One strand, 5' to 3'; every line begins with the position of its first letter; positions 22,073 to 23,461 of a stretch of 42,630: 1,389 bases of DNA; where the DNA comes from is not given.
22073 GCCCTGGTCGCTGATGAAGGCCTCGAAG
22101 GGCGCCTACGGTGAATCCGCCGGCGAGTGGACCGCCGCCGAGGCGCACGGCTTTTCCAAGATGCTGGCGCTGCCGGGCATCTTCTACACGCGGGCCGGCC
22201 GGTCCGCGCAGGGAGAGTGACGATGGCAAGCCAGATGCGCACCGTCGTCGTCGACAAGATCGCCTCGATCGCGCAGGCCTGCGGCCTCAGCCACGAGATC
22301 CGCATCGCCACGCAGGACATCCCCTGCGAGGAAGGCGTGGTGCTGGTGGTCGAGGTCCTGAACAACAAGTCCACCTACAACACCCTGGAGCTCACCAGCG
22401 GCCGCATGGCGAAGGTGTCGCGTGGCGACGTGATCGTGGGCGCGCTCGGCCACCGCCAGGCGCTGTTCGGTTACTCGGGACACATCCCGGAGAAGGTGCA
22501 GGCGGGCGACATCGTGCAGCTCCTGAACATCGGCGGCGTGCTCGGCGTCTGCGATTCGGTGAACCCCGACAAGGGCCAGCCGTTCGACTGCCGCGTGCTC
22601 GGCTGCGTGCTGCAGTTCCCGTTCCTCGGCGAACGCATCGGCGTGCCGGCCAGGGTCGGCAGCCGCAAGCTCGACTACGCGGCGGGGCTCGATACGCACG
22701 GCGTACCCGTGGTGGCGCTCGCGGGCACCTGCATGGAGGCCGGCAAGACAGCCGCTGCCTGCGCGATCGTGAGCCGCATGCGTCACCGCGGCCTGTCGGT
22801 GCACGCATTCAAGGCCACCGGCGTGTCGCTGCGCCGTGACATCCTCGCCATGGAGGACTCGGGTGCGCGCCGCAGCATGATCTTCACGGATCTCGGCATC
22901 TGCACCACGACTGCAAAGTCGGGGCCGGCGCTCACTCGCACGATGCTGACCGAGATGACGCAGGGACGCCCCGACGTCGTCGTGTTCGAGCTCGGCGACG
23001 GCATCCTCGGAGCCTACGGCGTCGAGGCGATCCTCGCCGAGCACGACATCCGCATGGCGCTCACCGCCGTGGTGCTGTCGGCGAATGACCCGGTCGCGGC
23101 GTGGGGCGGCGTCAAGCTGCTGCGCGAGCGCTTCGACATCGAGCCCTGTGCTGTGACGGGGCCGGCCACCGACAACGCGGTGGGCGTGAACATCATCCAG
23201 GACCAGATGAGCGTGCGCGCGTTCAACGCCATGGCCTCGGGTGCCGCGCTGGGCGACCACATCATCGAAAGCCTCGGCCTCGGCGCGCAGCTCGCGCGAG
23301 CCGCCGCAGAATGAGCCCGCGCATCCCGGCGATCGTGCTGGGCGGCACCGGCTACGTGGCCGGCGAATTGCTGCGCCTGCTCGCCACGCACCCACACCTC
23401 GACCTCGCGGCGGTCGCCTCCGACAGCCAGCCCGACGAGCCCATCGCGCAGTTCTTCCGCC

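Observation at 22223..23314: Unassignable P-loop protein translationally coupled inside the arginine operon: candidate missing acylation or deacylation enzyme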

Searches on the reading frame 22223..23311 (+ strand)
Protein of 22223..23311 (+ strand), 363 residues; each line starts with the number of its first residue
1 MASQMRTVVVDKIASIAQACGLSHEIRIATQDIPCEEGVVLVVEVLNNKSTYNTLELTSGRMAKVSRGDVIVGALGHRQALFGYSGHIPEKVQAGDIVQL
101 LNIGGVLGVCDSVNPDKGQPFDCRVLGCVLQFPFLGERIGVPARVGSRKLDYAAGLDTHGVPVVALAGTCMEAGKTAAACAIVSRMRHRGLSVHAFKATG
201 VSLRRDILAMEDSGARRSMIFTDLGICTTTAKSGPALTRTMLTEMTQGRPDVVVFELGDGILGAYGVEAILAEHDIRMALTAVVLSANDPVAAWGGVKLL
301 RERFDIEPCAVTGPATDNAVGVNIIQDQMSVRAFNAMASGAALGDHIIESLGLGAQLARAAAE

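Call 4: search_protein_families(library=pfam, proteins=[window:22223-23311:+], max_evalue=0.01)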
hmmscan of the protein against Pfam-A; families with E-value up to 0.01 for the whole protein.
window:22223-23311:+ (363 aa): 1 family
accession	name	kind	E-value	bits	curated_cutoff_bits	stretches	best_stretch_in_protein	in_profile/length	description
PF07755.17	DUF1611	-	0.0058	16.5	25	0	159-200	10-50/201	Domain of unknown function (DUF1611_C) P-loop domain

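Call 5: search_protein_families(library=ncbifam, proteins=[window:22223-23311:+], max_evalue=0.01)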
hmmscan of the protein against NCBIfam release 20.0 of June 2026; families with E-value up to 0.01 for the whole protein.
window:22223-23311:+ (363 aa): 0 families

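Call 7: find_homologous_proteins(query=window:22223-23311:+)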
Query window:22223-23311:+ (363 aa): 7053 proteins with E <= 0.001 among 8000 candidates; the best 120 are listed.
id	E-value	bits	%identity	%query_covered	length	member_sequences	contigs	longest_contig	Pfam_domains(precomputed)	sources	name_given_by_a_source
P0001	1.0e-225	766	97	100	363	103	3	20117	-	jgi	jgi:hypothetical protein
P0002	1.6e-223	759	95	100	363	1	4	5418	-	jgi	jgi:hypothetical protein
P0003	3.2e-223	758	95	100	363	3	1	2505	-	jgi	jgi:hypothetical protein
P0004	3.4e-222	755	95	100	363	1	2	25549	-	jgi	-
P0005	8.2e-222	753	94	100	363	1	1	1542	-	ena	-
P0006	2.6e-221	752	94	100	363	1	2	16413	-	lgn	-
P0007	3.4e-219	745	93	100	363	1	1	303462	-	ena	-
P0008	1.3e-218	743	93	100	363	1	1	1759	-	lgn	-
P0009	2.3e-218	742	93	100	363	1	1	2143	-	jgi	-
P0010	4.3e-217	738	93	100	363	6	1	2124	-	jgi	jgi:hypothetical protein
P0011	4.4e-217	738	93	100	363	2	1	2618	-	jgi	jgi:hypothetical protein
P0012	1.1e-216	737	92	100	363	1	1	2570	-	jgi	-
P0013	4.3e-216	735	92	100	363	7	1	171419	-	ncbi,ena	-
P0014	5.5e-216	734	92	100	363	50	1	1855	-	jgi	-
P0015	1.0e-215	733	91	100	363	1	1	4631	-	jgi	-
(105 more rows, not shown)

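Call 8: search_solved_structures(query=window:22223-23311:+, max_evalue=10, show_alignments=3)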
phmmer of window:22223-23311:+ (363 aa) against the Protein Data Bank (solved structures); distinct sequences matched with E-value up to 10: 3.
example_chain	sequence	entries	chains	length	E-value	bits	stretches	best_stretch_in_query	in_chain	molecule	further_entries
4r5d_A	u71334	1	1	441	0.056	15.8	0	16-66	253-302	Leucine rich repeat protein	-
1zzp_A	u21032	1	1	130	0.23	13.8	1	152-241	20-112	Proto-oncogene tyrosine-protein kinase ABL1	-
4r6g_A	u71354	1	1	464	0.48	12.7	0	9-65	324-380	leucine rich repeats DLRR_K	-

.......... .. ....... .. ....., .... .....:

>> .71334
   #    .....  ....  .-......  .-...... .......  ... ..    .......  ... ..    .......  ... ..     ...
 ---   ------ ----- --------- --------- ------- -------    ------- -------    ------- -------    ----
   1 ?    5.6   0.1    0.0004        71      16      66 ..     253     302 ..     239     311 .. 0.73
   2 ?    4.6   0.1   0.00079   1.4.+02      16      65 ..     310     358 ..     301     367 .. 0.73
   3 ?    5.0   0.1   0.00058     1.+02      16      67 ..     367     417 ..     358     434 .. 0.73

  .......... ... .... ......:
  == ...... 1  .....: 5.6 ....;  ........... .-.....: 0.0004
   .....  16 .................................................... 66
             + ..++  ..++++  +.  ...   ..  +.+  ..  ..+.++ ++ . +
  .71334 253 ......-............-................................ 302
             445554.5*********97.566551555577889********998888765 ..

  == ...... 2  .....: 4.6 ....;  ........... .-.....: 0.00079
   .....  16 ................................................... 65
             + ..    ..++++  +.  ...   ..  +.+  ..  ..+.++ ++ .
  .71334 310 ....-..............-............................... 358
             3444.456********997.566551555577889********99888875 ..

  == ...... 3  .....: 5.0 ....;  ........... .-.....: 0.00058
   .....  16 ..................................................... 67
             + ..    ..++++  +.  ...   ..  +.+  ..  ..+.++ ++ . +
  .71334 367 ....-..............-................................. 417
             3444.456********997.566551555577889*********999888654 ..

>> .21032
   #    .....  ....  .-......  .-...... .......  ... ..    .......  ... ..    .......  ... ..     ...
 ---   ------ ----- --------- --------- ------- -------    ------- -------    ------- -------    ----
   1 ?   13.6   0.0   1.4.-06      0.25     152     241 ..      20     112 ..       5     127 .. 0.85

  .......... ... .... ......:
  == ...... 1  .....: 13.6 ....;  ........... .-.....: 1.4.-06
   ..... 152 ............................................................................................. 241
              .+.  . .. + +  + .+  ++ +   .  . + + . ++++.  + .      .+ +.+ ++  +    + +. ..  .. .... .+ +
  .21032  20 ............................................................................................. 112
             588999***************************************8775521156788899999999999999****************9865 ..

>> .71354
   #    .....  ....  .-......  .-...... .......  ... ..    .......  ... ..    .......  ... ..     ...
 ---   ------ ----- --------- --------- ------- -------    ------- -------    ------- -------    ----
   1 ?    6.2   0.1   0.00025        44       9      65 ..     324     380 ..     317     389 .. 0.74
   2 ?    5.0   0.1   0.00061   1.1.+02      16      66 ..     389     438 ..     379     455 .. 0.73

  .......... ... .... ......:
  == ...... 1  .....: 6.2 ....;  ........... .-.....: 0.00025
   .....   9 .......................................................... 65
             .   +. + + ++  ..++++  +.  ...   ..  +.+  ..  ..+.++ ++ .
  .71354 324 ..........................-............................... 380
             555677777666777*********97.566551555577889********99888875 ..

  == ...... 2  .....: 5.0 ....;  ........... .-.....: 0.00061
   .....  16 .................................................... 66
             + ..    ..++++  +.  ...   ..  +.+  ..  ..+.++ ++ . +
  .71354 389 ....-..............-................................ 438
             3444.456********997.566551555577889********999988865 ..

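Call 10: find_related_loci(query=window:22223-23311:+, collection=genome_contigs, flank=10000)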
Query window:22223-23311:+ (363 aa) in genome_contigs; peptide patterns used: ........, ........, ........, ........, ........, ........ (x = any residue, [..] = any of these).
599 stretches matched a pattern (row limit reached: there are more); 572 encode a relative of the query (tblastn E <= 1e-3); the best 80 are kept; 80 distinct loci.
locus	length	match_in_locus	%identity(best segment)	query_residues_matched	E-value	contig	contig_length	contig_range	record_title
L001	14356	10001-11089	91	1-363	0e+0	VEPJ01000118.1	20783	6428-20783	MAG: Gammaproteobacteria bacterium isolate MnB_17 Mn-Gammaproteobacteria-1_937, whole genome shotgun sequence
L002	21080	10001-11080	91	4-363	0e+0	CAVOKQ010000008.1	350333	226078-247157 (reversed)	MAG: uncultured Gammaproteobacteria bacterium isolate MFD00032.bin.2.94 genome assembly, contig: contig_42447, whole gen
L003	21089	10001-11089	91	1-363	0e+0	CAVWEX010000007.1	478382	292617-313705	MAG: uncultured Gammaproteobacteria bacterium isolate MFD09730.bin.1.170 genome assembly, contig: contig_391, whole geno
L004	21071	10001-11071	91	1-357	0e+0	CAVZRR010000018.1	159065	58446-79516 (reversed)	MAG: uncultured Gammaproteobacteria bacterium isolate MFD09730.bin.1.97 genome assembly, contig: contig_46767, whole gen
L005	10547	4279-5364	89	2-363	0e+0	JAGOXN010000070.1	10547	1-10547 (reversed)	MAG: Steroidobacteraceae bacterium isolate Gw_Inlet_bin_276 Gw_Inlet_9423_length_10547_cov_8.409885, whole genome shotgu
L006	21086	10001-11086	90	2-363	0e+0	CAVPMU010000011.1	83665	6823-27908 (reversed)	MAG: uncultured Gammaproteobacteria bacterium isolate MFD10097.bin.1.35 genome assembly, contig: contig_1692, whole geno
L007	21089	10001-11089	88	1-363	0e+0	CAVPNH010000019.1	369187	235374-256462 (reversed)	MAG: uncultured Gammaproteobacteria bacterium isolate MFD00032.bin.2.231 genome assembly, contig: contig_80958, whole ge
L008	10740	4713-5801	86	1-363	0e+0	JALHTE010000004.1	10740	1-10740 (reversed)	MAG: Steroidobacteraceae bacterium isolate PFL16 seq_49766, whole genome shotgun sequence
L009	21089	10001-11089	86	1-363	0e+0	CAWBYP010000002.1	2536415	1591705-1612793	MAG: uncultured Gammaproteobacteria bacterium isolate MFD09779.bin.1.325 genome assembly, contig: contig_11786, whole ge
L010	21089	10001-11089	87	1-363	0e+0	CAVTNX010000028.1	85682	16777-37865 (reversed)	MAG: uncultured Gammaproteobacteria bacterium isolate MFD04716.bin.4.291 genome assembly, contig: contig_98772, whole ge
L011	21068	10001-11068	87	1-356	0e+0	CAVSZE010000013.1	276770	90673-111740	MAG: uncultured Gammaproteobacteria bacterium isolate MFD04716.bin.1.381 genome assembly, contig: contig_5805, whole gen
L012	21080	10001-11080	87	4-363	0e+0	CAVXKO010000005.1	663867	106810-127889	MAG: uncultured Gammaproteobacteria bacterium isolate MFD02979.bin.2.183 genome assembly, contig: contig_27851, whole ge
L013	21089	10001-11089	87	1-363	0e+0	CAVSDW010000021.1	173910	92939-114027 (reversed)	MAG: uncultured Gammaproteobacteria bacterium isolate MFD02979.bin.1.152 genome assembly, contig: contig_68013, whole ge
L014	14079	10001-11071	88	4-360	0e+0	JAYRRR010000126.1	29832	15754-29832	MAG: Steroidobacteraceae bacterium isolate XM1_ASGE3bin.34 k141_892228, whole genome shotgun sequence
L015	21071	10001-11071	89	1-357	0e+0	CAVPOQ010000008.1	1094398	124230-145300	MAG: uncultured Gammaproteobacteria bacterium isolate MFD00032.bin.1.190 genome assembly, contig: contig_4929, whole gen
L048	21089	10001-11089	77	1-363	0e+0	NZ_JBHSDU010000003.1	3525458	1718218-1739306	Steroidobacter flavus strain CGMCC 1.10759 velvet_auto_105_3, whole genome shotgun sequence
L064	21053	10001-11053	79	3-353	0e+0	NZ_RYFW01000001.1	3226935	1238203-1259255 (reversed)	Peristeroidobacter agariperforans strain KA5-B Scaffold1_1, whole genome shotgun sequence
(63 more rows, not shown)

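Call 16: search_protein_representatives(protein=window:22223-23311:+)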
Query: 363 residues. Proteins with E-value up to 0.001 (for the whole library): 1433; up to 1e-10: 841; up to 1e-30: 208. The best 150 are listed.
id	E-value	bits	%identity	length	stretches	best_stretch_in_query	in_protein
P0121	1.7e-177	606.0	77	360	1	1-354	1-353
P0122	4.6e-123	427.1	75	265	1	100-362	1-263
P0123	8.8e-114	396.6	69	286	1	5-268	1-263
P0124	2.4e-107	375.4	73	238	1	62-299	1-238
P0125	1.1e-105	370.0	76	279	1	5-219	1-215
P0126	3.5e-101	355.1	71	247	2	5-171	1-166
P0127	2.6e-95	335.8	69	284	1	5-225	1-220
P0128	1.6e-92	326.6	48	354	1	9-355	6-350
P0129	8.9e-91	320.9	48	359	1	7-350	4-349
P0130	1.6e-88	313.5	66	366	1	100-339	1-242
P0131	2.3e-84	299.8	76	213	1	2-182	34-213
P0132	6.1e-82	291.9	76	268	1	25-197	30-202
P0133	7.1e-80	285.1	56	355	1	41-345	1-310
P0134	8.5e-80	284.8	81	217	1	4-159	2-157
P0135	2.1e-79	283.5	72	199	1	161-355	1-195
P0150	1.6e-69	251.1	77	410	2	92-217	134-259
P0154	1.2e-67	244.9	78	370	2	143-278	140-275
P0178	8.4e-54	199.4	44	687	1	5-323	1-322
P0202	3.8e-47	177.5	40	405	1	5-291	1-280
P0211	3.2e-46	174.4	61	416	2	100-235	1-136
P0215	1.3e-45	172.5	41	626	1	49-351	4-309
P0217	2.3e-45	171.6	41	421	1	51-333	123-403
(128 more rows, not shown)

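Call 18: search_protein_families(library=pfam, alignment_id=A1, max_evalue=1)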
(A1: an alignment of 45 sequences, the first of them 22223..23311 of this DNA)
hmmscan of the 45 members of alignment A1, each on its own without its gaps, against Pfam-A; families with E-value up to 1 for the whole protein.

A. member 1, window:22223-23311:+ (363 aa): 2 families
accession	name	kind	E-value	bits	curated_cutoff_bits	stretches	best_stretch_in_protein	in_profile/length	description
PF07755.17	DUF1611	-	0.0058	16.5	25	1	159-200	10-50/201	Domain of unknown function (DUF1611_C) P-loop domain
PF22042.2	EF-G_D2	-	0.03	14.9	27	1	47-113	13-81/84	Elongation factor G domain 2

B. families by the number of members that match (of 45 scanned): 36 families (the first 25 are shown)
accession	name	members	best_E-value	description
PF07755.17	DUF1611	29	1.3e-05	Domain of unknown function (DUF1611_C) P-loop domain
PF01656.29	CbiA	28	3.4e-06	CobQ/CobB/MinD/ParA nucleotide binding domain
PF03205.20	MobB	28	6.4e-06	Molybdopterin guanine dinucleotide synthesis protein B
PF13500.12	AAA_26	9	0.00018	AAA domain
PF02606.20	LpxK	3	0.05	Tetraacyldisaccharide-1-P 4'-kinase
PF13245.12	AAA_19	2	0.0034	AAA domain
PF00004.35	AAA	2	0.037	ATPase family associated with various cellular activities (AAA)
PF13238.12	AAA_18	2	0.064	AAA domain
PF10842.14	DUF2642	2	0.1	Protein of unknown function (DUF2642)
PF13604.12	AAA_30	1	8.3e-05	AAA domain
PF20688.2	GREB1_2nd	1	0.011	GREB1, second domain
PF03266.21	NTPase_1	1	0.016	NTPase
PF09619.16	YscW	1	0.018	Type III secretion system lipoprotein chaperone (YscW)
PF22042.2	EF-G_D2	1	0.03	Elongation factor G domain 2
PF23086.1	Tudor_Coilin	1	0.038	Coilin, C-terminal Tudor domain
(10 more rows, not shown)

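Call 19: search_solved_structures(query=A1, max_evalue=10, show_alignments=4)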
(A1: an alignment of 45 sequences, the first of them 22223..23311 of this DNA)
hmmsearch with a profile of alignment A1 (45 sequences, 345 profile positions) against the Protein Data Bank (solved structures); distinct sequences matched with E-value up to 10: 33.
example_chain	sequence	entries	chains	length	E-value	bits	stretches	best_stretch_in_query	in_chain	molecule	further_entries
3fgn_A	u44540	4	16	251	0.00023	23.4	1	144-193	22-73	Dethiobiotin synthetase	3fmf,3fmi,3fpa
1rj9_A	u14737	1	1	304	0.0013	20.8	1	107-180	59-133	Signal Recognition Protein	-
6cve_A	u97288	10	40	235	0.0017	20.5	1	148-193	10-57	ATP-dependent dethiobiotin synthetase BioD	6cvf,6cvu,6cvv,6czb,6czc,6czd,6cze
4oyh_A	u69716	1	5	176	0.0018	20.4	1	146-203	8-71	Molybdopterin-guanine dinucleotide biosynthesis protein B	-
6nka_A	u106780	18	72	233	0.0019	20.3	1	148-193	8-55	ATP-dependent dethiobiotin synthetase BioD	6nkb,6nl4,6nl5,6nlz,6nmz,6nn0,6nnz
2j7p_D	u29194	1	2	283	0.0023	20.1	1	107-181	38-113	CELL DIVISION PROTEIN FTSY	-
2cnw_D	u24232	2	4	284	0.0023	20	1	107-181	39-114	CELL DIVISION PROTEIN FTSY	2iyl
1okk_D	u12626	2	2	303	0.0029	19.7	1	107-181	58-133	CELL DIVISION PROTEIN FTSY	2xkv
2q9a_A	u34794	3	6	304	0.0029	19.7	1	107-181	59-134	Cell division protein ftsY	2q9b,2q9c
4nkr_A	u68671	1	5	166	0.0054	18.8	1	149-203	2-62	Molybdopterin-guanine dinucleotide biosynthesis protein B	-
4wop_A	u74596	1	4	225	0.0069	18.5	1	149-193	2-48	ATP-dependent dethiobiotin synthetase BioD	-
1dts_A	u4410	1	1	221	0.0098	18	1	152-185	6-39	DETHIOBIOTIN SYNTHETASE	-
1a82_A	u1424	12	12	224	0.01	17.9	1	152-185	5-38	DETHIOBIOTIN SYNTHETASE | PROTEIN (DETHIOBIOTIN SYNTHETASE) | DETHIOBIOTIN SYNTHASE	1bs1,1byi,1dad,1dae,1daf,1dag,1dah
7osv_A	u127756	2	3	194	0.036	16.1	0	262-294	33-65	DeNovoTIM6-SB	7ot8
3of5_A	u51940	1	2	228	0.042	15.9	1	152-185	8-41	Dethiobiotin synthetase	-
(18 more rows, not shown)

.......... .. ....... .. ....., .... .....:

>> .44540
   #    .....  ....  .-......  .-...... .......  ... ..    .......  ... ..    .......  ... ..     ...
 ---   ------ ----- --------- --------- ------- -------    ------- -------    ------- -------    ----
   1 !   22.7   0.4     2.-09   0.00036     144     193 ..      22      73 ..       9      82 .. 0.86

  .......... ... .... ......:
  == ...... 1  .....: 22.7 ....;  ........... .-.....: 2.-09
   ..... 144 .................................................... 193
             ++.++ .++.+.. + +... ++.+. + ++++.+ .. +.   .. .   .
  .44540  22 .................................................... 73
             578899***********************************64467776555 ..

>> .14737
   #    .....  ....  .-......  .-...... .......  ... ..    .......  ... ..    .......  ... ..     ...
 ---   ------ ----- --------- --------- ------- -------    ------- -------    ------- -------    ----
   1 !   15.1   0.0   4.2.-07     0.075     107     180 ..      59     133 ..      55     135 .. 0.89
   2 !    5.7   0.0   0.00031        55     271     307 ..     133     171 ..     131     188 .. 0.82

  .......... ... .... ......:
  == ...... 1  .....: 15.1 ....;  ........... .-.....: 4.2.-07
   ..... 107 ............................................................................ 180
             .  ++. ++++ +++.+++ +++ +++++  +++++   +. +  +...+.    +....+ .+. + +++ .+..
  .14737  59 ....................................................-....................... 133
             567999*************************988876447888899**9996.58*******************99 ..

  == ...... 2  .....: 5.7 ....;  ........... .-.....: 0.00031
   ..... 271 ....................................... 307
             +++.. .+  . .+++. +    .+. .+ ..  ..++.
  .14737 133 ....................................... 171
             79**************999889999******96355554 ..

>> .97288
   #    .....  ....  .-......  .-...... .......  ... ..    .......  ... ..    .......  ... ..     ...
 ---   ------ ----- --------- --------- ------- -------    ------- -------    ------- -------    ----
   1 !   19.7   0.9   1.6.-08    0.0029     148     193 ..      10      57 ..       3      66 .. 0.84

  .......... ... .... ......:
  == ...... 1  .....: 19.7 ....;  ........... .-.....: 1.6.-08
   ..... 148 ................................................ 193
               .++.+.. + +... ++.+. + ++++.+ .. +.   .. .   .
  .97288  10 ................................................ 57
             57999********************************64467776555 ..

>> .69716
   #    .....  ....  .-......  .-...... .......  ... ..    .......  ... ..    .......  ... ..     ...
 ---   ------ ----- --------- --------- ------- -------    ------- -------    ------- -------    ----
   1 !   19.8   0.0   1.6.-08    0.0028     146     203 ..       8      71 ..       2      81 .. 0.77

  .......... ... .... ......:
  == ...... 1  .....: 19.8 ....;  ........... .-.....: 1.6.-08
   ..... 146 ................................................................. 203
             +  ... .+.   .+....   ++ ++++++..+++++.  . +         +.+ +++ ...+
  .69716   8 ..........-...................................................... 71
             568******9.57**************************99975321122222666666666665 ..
